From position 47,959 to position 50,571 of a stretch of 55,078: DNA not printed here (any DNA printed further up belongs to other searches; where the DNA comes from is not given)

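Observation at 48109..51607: A two-gene operon pairing an OLD-like ATPase/Toprim protein with a Mrr-nuclease/STAND-like NTPase: a candidate uncharacterised defence system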

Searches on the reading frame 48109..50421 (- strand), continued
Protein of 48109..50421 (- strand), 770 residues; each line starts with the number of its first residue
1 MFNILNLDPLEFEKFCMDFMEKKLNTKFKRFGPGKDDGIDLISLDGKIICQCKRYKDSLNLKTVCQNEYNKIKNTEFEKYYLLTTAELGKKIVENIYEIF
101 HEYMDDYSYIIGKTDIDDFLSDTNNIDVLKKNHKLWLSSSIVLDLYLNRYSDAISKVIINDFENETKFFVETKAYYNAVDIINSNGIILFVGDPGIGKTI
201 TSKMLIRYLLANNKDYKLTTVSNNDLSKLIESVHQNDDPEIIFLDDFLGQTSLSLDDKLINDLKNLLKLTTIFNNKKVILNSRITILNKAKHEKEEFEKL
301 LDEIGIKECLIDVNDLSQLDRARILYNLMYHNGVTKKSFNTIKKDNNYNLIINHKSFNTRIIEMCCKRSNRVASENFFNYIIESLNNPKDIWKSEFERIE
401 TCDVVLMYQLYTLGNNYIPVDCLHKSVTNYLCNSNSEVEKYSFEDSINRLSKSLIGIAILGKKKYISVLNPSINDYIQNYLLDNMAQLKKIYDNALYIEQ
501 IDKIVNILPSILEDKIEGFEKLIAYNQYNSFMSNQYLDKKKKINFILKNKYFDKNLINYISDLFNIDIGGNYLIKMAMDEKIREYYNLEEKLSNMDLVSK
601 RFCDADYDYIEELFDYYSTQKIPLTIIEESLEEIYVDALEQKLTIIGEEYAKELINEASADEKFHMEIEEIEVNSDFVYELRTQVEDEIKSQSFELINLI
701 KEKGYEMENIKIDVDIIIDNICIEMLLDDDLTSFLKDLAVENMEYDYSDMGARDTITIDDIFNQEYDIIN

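Call 31: search_solved_structures(query=A1, max_evalue=0.01, show_alignments=2)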
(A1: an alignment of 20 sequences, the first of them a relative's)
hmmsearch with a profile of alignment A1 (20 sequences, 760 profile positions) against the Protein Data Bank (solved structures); distinct sequences matched with E-value up to 0.01: 0.

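Call 43: search_protein_families(library=pfam, proteins=[L029:3986-5335:+, L022:8422-10773:+, L026:8570-10453:-, L018:5938-7434:+, L004:8307-8963:+], max_evalue=0.0001)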
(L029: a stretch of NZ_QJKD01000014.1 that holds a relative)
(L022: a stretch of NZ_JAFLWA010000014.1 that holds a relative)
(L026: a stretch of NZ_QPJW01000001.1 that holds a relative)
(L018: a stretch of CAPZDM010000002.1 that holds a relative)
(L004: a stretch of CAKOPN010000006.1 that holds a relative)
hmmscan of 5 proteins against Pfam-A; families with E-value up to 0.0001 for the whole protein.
L029:3986-5335:+ (449 aa): 3 families
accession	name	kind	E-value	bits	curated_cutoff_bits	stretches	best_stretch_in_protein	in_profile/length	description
PF13304.12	AAA_21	-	4.3e-29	103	27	1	62-373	1-299/304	AAA domain, putative AbiEii toxin, Type IV TA system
PF13476.12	AAA_23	-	1.4e-07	32.8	27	1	26-293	5-176/201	AAA domain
PF13175.12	AAA_15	-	2.1e-07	31.4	32.1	0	258-372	265-369/374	AAA ATPase domain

L022:8422-10773:+ (783 aa): 0 families

L026:8570-10453:- (627 aa): 3 families
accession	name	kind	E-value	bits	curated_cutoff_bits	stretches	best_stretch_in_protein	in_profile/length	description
PF00580.27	UvrD-helicase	-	1e-13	52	23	1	30-120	15-99/271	UvrD/REP helicase N-terminal domain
PF13245.12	AAA_19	-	1.5e-11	45.1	25.1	1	28-246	11-131/134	AAA domain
PF13361.12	UvrD_C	-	2.9e-06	27.4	25.6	1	517-602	283-349/350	UvrD-like helicase C-terminal domain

L018:5938-7434:+ (498 aa): 3 families
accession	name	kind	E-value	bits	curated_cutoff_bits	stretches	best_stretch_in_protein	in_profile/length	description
PF13175.12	AAA_15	-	3.7e-18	66.7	32.1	2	96-292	177-374/374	AAA ATPase domain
PF13304.12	AAA_21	-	1.4e-09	38.9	27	1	36-291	7-302/304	AAA domain, putative AbiEii toxin, Type IV TA system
PF20469.4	OLD-like_TOPRIM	-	1.4e-05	25.9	23.2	1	365-425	1-67/67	Overcoming lysogenization defect protein-like, TOPRIM domain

L004:8307-8963:+ (218 aa): 1 family
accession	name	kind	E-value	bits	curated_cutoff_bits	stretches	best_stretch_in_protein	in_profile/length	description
PF13730.12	HTH_36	-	1.9e-09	37.6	25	1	71-124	2-55/55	Helix-turn-helix domain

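Call 52: predict_structure(alignment_id=A1)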
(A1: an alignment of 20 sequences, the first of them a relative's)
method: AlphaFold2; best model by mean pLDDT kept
length: 770 residues; sequences in the alignment: 20
mean_pLDDT: 85.2   pTM: 0.64
mean pLDDT of the five models: 85.2, 84.9, 83.5, 81.9, 80.0
residues with pLDDT >= 90: 353; 70-90: 349; 50-70: 50; < 50: 18
segments of 3 or more residues with pLDDT < 50: 740-754
pLDDT, mean of each block of 10 residues (from residue 1): 76 88 89 59 88 83 87 86 89 91 91 89 82 70 58 75 78 84 88 81 88 83 74 80 82 65 83 86 78 79 77 84 92 93 93 89 92 94 91 85 93 90 94 76 86 79 83 92 93 95 93 89 83 82 95 94 92 95 95 94 94 93 91 94 96 92 81 92 96 93 85 92 92 74 37 62 83
secondary structure, 60 per line:
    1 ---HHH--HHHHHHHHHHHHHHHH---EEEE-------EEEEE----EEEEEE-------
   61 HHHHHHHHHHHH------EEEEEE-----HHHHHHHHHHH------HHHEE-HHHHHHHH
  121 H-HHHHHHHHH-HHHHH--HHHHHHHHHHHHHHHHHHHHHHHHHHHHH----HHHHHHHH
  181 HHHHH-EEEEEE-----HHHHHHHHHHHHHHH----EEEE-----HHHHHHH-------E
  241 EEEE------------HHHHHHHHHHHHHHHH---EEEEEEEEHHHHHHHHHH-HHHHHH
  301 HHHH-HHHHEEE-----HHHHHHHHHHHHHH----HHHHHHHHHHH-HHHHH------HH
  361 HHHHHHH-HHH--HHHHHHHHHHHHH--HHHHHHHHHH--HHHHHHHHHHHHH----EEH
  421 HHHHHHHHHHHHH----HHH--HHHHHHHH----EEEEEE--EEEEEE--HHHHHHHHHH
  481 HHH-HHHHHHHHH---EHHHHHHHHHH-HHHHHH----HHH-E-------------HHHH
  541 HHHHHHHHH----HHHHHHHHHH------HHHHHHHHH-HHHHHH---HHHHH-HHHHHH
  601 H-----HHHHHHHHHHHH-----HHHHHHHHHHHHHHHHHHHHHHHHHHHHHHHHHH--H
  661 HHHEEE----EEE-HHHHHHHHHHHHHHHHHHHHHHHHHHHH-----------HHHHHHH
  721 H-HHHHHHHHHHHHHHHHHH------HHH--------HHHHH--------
elements in order (helices of 4 or more, strands of 3 or more residues): H9-24 E28-31 E39-43 E48-53 H61-72 E79-84 H90-100 H113-121 H123-131 H133-137 H140-168 H173-185 E187-192 H198-212 E217-220 H226-232 E240-244 H257-272 E276-283 H284-293 H295-304 H306-309 E310-312 H318-331 H336-346 H348-352 H359-367 H374-386 H389-398 H401-413 H420-433 H443-450 E455-460 E463-468 H471-483 H485-493 H498-507 H509-514 H537-549 H554-563 H570-578 H580-585 H589-593 H595-601 H607-618 H624-657 H660-663 E664-666 E671-673 H675-702 H714-721 H723-740 H758-762

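Call 54: find_encoding_contigs(protein=P0060, flank=6000, max_places=3)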
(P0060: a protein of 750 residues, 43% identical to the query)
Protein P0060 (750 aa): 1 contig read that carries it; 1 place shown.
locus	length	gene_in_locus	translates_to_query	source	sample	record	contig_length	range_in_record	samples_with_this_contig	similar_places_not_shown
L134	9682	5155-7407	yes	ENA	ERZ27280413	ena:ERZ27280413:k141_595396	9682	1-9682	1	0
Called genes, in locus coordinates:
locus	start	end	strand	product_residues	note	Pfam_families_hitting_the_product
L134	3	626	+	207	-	?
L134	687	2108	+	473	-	-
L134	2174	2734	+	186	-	PF01725:Ham1p_like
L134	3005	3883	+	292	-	PF17761:DUF1016_N, PF06250:YhcG_C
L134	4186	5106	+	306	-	PF17761:DUF1016_N, PF06250:YhcG_C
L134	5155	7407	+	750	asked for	PF04471:Mrr_cat (weak), PF20720:nSTAND3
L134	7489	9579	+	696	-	PF00580:UvrD-helicase, PF01443:Viral_helicase1 (faint), PF13086:AAA_11 (weak), PF13245:AAA_19, PF13604:AAA_30 (faint), PF13361:UvrD_C, PF13538:UvrD_C_2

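Call 55: find_encoding_contigs(protein=P0061, flank=6000, max_places=3)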
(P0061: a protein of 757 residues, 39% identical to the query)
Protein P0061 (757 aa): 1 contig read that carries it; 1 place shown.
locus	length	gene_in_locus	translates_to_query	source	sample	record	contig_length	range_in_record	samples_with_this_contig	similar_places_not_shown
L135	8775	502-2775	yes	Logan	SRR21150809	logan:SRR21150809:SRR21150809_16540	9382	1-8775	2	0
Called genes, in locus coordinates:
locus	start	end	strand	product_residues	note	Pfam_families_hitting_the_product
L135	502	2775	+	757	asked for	PF04471:Mrr_cat (weak), PF20720:nSTAND3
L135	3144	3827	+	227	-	PF01381:HTH_3, PF12844:HTH_19, PF13560:HTH_31 (weak), PF13274:SocA_Panacea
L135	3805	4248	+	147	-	-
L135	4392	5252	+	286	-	PF15956:DUF4760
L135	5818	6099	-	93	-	-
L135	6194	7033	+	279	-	-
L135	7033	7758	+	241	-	-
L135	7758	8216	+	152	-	-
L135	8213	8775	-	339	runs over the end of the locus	PF00389:2-Hacid_dh, PF02826:2-Hacid_dh_C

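Call 56: search_protein_families(library=pfam, proteins=[L038:5272-5859:+, L072:4634-5173:+, L055:5603-5962:+, L016:5161-5967:+, L035:4859-5956:+, L047:4702-5955:+, L071:5253-5936:+, L009:5039-5929:+, L023:4770-5618:+, L065:5476-5931:+], max_evalue=0.001)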
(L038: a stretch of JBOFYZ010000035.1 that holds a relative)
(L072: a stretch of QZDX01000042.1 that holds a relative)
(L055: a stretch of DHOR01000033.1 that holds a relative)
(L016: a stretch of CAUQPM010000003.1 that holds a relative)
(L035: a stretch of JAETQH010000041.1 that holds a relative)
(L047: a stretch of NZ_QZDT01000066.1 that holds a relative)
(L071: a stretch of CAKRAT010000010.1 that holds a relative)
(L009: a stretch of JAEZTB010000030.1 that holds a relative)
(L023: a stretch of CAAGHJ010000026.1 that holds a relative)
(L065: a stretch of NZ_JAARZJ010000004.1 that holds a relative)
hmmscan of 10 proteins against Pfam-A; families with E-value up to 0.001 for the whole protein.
L038:5272-5859:+ (195 aa): 8 families
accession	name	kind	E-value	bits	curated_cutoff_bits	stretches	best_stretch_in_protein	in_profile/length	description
PF13730.12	HTH_36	-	9.5e-12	45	25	1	24-76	3-55/55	Helix-turn-helix domain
PF13412.12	HTH_24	-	1.9e-05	24.6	21.9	1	53-77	24-48/48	Winged helix-turn-helix DNA-binding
PF21984.2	DnaD_N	-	2.1e-05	25.1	27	1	26-93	16-81/101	DnaD N-terminal domain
PF01047.28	MarR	-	8.2e-05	22.9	24.6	1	50-83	21-54/59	MarR family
PF09339.16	HTH_IclR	-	0.00022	21.4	22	1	27-79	4-51/52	IclR helix-turn-helix domain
PF14394.12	DUF4423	-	0.00065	20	30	1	47-90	37-82/165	Domain of unknown function (DUF4423)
PF07453.19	NUMOD1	-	0.00068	20.2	22.8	0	39-67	9-37/37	NUMOD1 domain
PF13545.12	HTH_Crp_2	-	0.00068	20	27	0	31-79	6-56/70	Crp-like helix-turn-helix domain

L072:4634-5173:+ (179 aa): 1 family
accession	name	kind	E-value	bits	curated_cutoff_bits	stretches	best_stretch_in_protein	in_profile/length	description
PF13310.11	Virulence_RhuM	-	6.8e-36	124.3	33.7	2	110-170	163-223/252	Virulence protein RhuM family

L055:5603-5962:+ (119 aa): 0 families

L016:5161-5967:+ (268 aa): 0 families

L035:4859-5956:+ (365 aa): 0 families

L047:4702-5955:+ (417 aa): 0 families

L071:5253-5936:+ (227 aa): 0 families

L009:5039-5929:+ (296 aa): 1 family
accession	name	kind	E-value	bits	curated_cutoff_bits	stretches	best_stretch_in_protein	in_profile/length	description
PF20247.3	DUF6602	-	9.6e-17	61.2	27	1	38-129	8-99/104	Domain of unknown function (DUF6602)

L023:4770-5618:+ (282 aa): 1 family
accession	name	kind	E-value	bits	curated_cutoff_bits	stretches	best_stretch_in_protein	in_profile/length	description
PF02661.23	Fic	-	1.6e-11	45.3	24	1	105-210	2-93/93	Fic/DOC family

L065:5476-5931:+ (151 aa): 0 families

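Call 57: fold_search(model_id=the predicted structure, library=pdb)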
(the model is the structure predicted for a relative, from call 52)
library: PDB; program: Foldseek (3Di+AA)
matches with E <= 10: 809; with E <= 0.001: 27
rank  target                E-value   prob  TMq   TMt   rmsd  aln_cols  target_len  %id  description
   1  8dgf_B                2.6e-06  1.00  0.25  0.14  24.3       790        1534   12  Avs4 bound to phage PhiV-1 portal (released 2022-08-03)
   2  9zjs_B                1.5e-05  1.00  0.20  0.16  25.5       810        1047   11  Human sterile alpha motif domain-containing protein 9 (SAMD9), asymmetric dimer "shell" shape (released 2026-02-25)
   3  1z6t_B                4.8e-05  1.00  0.18  0.23  22.1       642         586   12  Structure of the apoptotic protease-activating factor 1 bound to ADP (released 2005-04-19)
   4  4m9s_A                6.0e-05  1.00  0.26  0.36  13.9       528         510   11  crystal structure of CED-4 bound CED-3 fragment (released 2013-10-23)
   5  3shf                  6.5e-05  1.00  0.19  0.13  18.5       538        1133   12  Crystal structure of the R265S mutant of full-length murine Apaf-1 (released 2011-08-24)
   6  9gi1_b                7.1e-05  1.00  0.21  0.27  13.9       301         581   15  Structure of the S.aureus MecA/ClpC/ClpP degradation system (released 2025-08-20)
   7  9nc9_R                7.1e-05  1.00  0.27  0.27  15.8       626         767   12  Helical assembly of AVAST5 filament (released 2026-02-18)
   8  9nc9_D                1.1e-04  1.00  0.26  0.26  20.9       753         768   12  Helical assembly of AVAST5 filament (released 2026-02-18)
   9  1z6t_A                1.3e-04  1.00  0.18  0.23  17.9       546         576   12  Structure of the apoptotic protease-activating factor 1 bound to ADP (released 2005-04-19)
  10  3sfz                  1.4e-04  1.00  0.17  0.13  18.5       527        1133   12  Crystal structure of full-length murine Apaf-1 (released 2011-08-24)
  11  8s0e_G                1.5e-04  1.00  0.19  0.39  12.1       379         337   12  H. sapiens OCCM bound to double stranded DNA (released 2024-10-02)
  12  8y6p                  1.7e-04  1.00  0.20  0.14  22.6       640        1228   13  Structure of the auto-inhibited Dark monomer (released 2024-04-10)
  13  8yd1_C                2.3e-04  1.00  0.22  0.28  13.2       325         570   13  CryoEM structure of M. tuberculosis ClpC1P1P2 complex bound to bortezomib, conformation 1 (released 2025-03-19)
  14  7uiy_C                2.6e-04  1.00  0.21  0.28  14.2       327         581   13  ClpAP complex bound to ClpS N-terminal extension, class IIIa (released 2022-10-26)
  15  7tji_I                2.6e-04  1.00  0.17  0.31  13.0       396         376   11  S. cerevisiae ORC bound to 84 bp ARS1 DNA and Cdc6 (state 2) with flexible Orc6 N-terminal domain (released 2022-10-05)
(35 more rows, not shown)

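Call 63: find_encoding_contigs(protein=P0073, flank=5000, max_places=2)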
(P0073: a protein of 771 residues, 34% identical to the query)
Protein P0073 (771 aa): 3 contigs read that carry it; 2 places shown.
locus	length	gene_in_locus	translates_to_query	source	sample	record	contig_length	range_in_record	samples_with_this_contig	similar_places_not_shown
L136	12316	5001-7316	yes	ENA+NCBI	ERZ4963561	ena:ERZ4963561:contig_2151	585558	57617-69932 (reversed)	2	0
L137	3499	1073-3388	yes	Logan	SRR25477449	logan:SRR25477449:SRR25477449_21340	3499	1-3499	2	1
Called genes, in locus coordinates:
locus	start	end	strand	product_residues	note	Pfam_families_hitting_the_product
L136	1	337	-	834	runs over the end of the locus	PF00521:DNA_topoisoIV, PF03989:DNA_gyraseA_C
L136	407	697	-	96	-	PF00085:Thioredoxin, PF13098:Thioredoxin_2 (weak), PF13905:Thioredoxin_8 (faint)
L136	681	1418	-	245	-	PF02674:Colicin_V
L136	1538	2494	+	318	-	PF11858:DUF3378, PF01351:RNase_HII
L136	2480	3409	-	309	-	PF06144:DNA_pol3_delta, PF21694:DNA_pol3_delta_C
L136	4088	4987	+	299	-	PF24585:YunG, PF03167:UDG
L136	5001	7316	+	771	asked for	PF20720:nSTAND3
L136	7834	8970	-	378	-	-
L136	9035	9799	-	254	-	-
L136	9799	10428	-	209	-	-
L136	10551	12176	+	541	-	PF01268:FTHFS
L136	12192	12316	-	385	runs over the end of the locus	-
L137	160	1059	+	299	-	PF24585:YunG, PF03167:UDG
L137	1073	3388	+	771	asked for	PF20720:nSTAND3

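Call 64: find_encoding_contigs(protein=P0076, flank=5000, max_places=2)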
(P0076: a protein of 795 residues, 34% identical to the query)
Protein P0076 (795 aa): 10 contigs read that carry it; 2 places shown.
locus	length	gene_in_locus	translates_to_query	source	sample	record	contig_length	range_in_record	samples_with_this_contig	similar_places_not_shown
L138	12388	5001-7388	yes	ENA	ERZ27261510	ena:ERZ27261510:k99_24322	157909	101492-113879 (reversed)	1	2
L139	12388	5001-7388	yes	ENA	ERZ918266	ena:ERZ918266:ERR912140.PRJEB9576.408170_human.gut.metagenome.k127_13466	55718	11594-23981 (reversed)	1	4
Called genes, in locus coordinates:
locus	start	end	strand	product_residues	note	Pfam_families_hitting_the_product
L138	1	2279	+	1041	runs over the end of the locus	PF04313:HSDR_N, PF00270:DEAD, PF04851:ResIII, PF18766:SWI2_SNF2, PF22679:T1R_D3-like, PF12008:EcoR124_C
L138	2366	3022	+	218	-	-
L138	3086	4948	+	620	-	PF02463:SMC_N (faint), PF13175:AAA_15, PF13476:AAA_23, PF13304:AAA_21, PF13175:AAA_15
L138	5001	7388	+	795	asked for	PF04471:Mrr_cat (faint), PF20720:nSTAND3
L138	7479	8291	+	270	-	-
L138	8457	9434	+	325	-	-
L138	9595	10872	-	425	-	PF04055:Radical_SAM, PF13353:Fer4_12 (weak)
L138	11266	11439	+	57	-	-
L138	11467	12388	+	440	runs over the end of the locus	PF24716:WapI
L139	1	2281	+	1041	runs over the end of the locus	PF04313:HSDR_N, PF00270:DEAD, PF04851:ResIII, PF18766:SWI2_SNF2, PF22679:T1R_D3-like, PF12008:EcoR124_C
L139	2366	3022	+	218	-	-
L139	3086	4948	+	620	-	PF02463:SMC_N (faint), PF13175:AAA_15, PF13476:AAA_23, PF13304:AAA_21, PF13175:AAA_15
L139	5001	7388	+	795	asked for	PF04471:Mrr_cat (faint), PF20720:nSTAND3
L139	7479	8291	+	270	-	-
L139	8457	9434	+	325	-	-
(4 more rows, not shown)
